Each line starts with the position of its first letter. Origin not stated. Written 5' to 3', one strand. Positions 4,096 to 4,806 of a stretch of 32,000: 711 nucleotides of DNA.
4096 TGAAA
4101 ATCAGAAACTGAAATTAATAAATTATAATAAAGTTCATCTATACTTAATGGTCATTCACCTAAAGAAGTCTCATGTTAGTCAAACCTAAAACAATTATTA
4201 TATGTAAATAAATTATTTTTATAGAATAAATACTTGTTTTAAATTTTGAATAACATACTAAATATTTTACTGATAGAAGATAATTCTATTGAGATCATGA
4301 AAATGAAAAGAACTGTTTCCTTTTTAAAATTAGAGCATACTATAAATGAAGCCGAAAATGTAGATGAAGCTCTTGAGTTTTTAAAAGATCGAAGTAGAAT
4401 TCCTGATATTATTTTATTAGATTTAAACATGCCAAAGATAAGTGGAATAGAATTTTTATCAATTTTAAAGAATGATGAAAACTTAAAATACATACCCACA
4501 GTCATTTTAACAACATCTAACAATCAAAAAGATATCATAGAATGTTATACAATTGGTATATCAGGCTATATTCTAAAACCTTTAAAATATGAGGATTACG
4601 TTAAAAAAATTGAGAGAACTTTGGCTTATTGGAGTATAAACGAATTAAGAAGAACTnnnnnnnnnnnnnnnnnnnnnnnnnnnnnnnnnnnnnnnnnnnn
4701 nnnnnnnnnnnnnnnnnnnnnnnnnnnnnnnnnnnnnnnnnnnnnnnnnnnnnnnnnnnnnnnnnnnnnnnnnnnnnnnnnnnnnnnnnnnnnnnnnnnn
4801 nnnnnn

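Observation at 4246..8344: Fully split His-Asp-His-Asp phosphorelay built around H-NOX (REC / H-NOX / PAS-HK / Hpt / LytTR-RR)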

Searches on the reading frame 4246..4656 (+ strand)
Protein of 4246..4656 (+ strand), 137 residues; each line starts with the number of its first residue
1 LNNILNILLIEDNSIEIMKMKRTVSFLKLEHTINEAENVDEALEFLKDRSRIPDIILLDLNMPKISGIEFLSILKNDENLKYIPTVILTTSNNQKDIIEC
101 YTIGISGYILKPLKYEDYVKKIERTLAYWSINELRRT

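Call 3: search_protein_families(library=pfam, proteins=[window:4246-4656:+], max_evalue=0.01)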
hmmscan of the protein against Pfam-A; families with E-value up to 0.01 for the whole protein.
window:4246-4656:+ (137 aa): 1 family
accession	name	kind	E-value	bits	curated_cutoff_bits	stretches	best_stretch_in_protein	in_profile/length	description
PF00072.30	Response_reg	-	1.6e-21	77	30.2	1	7-122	1-110/111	Response regulator receiver domain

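Call 27: search_solved_structures(query=window:4246-4656:+, max_evalue=1e-8, show_alignments=2)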
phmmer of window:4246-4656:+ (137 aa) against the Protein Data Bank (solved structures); distinct sequences matched with E-value up to 1e-8: 64 (the best 60 are shown).
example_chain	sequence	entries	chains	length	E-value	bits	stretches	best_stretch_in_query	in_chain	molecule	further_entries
6xvu_A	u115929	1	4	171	2.5e-25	92.1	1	5-129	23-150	Response regulator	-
8avv_A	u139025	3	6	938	7.1e-24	87.4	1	5-129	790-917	Bacteriophytochrome,Response regulator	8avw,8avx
5te9_A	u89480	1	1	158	8.9e-20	74.1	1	2-129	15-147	Response regulator receiver protein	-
1k66_A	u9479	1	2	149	2.5e-19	72.7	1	7-129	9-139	Phytochrome Response Regulator RcpB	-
5brj_A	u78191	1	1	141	2.7e-19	72.6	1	4-131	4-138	Two component response regulator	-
9xzo_A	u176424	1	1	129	4e-18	68.8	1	6-127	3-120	De novo protein M1X0B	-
5ic5_A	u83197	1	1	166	5.4e-17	65.2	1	7-131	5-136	Candidate response regulator, CheY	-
1k68_A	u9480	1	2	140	2.9e-16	62.8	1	7-123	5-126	Phytochrome Response Regulator RcpA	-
4zyl_A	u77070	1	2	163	3.3e-16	62.6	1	50-130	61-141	RphyB protein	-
1jlk_A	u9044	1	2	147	4.1e-16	62.3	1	7-129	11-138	Response regulator RCP1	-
1i3c_A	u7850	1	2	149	4.3e-16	62.2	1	7-129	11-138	RESPONSE REGULATOR RCP1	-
3heb_A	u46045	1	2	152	6.1e-16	61.7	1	54-134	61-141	Response regulator receiver domain protein (CheY)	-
2qvg_A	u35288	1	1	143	1.6e-15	60.4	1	5-120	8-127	Two component response regulator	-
1a04_A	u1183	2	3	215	1.3e-13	54.2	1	6-126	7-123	NITRATE/NITRITE RESPONSE REGULATOR PROTEIN NARL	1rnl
3to5_A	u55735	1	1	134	2e-13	53.6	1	2-124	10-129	CheY homolog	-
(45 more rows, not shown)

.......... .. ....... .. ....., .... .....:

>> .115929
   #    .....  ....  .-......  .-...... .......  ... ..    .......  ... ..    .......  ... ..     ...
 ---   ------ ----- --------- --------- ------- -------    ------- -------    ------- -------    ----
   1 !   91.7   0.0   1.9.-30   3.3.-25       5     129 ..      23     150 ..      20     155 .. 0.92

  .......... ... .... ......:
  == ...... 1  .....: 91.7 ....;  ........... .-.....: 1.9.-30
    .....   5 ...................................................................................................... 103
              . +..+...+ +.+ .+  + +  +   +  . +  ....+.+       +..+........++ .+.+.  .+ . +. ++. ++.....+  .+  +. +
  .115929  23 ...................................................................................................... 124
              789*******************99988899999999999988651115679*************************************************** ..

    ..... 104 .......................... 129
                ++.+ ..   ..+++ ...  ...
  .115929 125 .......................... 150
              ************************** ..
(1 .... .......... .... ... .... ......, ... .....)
